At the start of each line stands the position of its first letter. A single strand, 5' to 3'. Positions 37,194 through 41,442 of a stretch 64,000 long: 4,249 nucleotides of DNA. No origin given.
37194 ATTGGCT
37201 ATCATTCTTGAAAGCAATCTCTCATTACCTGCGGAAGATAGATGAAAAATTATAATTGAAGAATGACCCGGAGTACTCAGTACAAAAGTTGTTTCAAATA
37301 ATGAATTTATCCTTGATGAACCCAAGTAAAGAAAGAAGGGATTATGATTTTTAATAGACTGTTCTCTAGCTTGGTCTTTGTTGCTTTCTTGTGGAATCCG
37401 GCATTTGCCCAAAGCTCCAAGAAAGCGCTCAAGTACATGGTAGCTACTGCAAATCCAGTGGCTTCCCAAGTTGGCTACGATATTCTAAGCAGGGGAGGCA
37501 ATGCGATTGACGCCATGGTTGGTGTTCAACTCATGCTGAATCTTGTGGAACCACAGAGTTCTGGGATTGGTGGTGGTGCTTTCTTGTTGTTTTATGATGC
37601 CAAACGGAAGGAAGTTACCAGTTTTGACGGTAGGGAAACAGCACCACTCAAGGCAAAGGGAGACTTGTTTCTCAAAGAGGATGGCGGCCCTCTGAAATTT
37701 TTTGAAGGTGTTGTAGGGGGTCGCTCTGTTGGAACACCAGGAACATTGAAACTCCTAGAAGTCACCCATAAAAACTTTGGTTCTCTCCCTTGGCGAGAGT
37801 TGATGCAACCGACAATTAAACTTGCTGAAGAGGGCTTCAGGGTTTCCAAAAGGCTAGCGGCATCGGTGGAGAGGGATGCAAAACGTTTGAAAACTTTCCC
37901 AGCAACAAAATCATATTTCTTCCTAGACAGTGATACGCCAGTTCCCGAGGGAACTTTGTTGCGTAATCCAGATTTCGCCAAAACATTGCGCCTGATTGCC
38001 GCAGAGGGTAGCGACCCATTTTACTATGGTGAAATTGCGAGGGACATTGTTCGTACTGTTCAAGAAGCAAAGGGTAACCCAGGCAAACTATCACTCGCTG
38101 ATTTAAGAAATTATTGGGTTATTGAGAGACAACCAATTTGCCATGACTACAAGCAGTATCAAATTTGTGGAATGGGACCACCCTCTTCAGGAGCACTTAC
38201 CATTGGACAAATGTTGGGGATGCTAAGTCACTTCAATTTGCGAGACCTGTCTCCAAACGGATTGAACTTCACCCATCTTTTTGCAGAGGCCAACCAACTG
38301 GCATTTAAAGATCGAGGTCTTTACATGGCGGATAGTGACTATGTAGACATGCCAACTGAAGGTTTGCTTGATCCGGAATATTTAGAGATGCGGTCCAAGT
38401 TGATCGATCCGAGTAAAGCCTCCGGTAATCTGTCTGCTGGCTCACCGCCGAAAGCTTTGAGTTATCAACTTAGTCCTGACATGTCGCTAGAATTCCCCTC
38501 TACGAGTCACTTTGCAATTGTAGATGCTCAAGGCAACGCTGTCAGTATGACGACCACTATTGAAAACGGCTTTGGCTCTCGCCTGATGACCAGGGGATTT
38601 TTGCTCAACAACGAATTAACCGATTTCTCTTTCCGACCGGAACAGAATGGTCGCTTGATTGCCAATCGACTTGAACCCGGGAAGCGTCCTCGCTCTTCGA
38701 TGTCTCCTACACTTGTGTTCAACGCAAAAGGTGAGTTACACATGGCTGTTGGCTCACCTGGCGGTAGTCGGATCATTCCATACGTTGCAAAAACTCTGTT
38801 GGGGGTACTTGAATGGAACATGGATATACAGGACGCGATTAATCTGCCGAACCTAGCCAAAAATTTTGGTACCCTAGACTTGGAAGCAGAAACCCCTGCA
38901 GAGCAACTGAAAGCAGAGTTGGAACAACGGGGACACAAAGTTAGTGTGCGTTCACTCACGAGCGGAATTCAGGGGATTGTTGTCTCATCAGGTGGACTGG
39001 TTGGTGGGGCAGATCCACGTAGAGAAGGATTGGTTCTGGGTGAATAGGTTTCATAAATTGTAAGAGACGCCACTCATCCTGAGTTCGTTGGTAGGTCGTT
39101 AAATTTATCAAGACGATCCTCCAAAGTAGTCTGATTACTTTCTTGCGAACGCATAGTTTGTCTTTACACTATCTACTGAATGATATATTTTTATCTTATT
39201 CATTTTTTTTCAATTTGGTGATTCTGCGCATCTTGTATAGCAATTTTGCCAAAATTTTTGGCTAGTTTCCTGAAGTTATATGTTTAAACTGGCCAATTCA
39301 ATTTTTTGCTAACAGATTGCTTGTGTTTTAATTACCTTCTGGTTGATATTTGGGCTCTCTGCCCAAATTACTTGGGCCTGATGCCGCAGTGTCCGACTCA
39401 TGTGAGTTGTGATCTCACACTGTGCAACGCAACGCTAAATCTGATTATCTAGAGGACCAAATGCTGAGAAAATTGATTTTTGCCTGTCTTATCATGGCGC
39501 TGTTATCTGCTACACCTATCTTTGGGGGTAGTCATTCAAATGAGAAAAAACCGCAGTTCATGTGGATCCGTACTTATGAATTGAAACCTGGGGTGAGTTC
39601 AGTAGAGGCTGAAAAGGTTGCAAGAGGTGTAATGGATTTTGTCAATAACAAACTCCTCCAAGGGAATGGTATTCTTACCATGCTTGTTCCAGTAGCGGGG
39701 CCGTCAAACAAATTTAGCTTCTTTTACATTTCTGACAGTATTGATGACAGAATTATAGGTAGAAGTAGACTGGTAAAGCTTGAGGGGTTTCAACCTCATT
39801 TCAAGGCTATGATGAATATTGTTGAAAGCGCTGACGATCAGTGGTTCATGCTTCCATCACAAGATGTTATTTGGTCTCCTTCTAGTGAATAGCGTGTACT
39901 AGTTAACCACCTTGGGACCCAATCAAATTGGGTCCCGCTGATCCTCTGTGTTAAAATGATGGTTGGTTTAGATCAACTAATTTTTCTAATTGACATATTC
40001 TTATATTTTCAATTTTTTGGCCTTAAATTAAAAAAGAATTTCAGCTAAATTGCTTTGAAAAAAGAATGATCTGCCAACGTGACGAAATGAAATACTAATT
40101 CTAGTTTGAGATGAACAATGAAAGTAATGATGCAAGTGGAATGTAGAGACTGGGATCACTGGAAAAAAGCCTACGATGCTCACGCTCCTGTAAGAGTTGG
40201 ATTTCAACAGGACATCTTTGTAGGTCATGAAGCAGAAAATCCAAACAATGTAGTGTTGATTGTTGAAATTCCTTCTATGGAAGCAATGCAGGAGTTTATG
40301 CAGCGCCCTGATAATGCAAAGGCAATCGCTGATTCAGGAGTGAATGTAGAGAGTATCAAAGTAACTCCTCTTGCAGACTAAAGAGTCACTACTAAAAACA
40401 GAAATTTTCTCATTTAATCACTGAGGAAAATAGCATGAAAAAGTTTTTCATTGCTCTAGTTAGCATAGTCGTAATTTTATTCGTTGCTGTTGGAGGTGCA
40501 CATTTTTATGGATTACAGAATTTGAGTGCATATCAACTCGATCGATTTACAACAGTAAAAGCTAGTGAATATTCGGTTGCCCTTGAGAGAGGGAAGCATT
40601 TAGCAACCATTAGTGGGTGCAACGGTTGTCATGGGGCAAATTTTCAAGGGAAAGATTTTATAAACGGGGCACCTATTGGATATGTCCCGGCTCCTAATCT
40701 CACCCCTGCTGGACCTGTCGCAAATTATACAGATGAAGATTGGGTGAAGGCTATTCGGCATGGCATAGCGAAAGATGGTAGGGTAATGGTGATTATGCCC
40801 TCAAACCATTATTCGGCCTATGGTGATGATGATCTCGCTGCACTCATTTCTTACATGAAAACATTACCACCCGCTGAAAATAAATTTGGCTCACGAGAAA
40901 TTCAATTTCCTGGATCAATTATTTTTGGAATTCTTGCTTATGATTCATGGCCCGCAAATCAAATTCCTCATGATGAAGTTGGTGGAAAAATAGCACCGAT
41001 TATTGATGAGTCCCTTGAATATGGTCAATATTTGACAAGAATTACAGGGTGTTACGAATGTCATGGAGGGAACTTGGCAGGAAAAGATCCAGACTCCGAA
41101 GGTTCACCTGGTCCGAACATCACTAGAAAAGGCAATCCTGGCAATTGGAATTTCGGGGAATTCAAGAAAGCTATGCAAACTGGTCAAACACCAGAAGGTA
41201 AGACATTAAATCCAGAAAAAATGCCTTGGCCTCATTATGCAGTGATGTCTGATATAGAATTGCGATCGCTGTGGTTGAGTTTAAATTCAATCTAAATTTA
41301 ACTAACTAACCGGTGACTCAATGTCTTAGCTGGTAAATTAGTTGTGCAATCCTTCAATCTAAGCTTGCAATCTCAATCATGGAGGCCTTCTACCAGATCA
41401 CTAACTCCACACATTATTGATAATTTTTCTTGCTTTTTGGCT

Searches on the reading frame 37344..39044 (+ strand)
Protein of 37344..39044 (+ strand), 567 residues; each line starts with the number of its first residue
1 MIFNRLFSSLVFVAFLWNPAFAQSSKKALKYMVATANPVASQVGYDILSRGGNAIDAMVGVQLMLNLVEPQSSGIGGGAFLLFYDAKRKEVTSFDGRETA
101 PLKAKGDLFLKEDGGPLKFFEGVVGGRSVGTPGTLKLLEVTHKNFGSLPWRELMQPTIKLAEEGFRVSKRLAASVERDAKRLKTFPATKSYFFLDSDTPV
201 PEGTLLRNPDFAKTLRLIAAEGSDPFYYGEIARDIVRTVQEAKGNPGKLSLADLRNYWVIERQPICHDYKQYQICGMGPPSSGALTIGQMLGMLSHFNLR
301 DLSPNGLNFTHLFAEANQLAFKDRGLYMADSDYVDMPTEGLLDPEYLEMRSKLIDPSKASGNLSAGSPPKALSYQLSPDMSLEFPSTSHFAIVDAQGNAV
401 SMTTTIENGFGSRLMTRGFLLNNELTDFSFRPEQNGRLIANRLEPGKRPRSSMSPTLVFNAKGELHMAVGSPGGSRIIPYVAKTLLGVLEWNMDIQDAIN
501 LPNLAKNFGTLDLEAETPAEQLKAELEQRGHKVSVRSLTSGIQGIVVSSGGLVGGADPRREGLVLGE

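Call 35: search_protein_families(library=pfam, proteins=[window:37344-39044:+], max_evalue=0.001)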
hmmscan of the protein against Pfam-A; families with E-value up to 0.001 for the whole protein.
window:37344-39044:+ (567 aa): 1 family
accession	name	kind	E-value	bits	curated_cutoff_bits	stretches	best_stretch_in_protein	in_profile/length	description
PF01019.26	G_glu_transpept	-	2.2e-156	522.1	27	1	46-562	2-512/512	Gamma-glutamyltranspeptidase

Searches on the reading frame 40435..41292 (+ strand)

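Call 35: search_protein_families(library=pfam, proteins=[window:40435-41292:+], max_evalue=0.001)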
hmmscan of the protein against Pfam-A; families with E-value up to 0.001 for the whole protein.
window:40435-41292:+ (286 aa): 2 families
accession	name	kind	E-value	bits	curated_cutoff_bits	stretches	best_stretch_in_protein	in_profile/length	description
PF00034.26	Cytochrom_C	-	5.9e-13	50.4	21.3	1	51-144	2-89/90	Cytochrome c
PF13442.11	Cytochrome_CBB3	-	2e-09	38.1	27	1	50-141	3-68/68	Cytochrome C oxidase, cbb3-type, subunit III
